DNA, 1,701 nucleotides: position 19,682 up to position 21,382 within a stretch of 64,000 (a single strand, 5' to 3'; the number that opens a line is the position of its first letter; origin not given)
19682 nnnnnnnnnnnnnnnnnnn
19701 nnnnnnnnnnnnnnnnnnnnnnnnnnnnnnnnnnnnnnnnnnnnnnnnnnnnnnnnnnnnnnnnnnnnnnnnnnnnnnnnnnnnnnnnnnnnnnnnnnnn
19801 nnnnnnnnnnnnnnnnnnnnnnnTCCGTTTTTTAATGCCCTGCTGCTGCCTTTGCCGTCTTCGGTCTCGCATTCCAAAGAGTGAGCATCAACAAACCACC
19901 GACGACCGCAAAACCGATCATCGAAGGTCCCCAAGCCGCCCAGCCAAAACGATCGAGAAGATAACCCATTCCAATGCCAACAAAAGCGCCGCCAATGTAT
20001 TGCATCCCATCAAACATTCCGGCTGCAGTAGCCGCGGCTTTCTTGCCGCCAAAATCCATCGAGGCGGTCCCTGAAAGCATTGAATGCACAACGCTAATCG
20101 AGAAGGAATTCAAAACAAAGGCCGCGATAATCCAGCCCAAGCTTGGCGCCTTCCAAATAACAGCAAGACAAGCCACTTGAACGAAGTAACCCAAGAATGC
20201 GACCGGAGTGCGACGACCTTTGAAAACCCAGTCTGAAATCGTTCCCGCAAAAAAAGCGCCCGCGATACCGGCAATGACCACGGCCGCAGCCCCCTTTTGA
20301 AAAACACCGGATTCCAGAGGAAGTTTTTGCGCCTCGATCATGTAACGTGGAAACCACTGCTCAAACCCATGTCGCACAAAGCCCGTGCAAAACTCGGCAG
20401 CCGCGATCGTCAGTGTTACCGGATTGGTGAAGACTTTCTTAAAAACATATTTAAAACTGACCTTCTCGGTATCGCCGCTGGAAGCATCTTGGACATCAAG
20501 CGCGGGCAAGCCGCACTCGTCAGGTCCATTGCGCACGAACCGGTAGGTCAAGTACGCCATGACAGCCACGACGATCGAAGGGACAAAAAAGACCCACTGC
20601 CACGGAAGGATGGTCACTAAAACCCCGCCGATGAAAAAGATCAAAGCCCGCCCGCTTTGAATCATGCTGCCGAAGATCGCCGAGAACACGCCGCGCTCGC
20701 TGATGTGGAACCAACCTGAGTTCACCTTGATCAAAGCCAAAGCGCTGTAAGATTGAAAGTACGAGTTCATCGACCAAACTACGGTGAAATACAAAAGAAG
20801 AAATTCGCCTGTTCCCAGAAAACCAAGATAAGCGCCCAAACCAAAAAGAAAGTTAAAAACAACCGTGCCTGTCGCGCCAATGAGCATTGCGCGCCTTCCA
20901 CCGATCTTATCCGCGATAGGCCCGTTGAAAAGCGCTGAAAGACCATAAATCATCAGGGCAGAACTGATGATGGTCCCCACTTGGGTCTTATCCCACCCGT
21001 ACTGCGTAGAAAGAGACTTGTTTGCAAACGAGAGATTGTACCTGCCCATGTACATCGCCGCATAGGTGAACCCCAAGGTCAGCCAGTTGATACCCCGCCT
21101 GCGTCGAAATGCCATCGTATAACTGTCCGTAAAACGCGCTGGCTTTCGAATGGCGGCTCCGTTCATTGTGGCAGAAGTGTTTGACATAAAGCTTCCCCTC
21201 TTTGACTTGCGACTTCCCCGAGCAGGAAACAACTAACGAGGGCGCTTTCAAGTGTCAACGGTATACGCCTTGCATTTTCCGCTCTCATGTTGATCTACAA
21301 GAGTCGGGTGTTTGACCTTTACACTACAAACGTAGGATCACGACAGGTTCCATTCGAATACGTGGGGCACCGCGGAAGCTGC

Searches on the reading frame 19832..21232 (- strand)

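Call 75: search_protein_families(library=pfam, proteins=[window:19832-21232:-], max_evalue=0.00001)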
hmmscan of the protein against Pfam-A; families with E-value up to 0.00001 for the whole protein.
window:19832-21232:- (466 aa): 1 family
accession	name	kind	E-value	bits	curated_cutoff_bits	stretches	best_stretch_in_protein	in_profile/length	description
PF07690.21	MFS_1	-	8.5e-41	140.5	33.4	1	54-417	2-345/347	Major Facilitator Superfamily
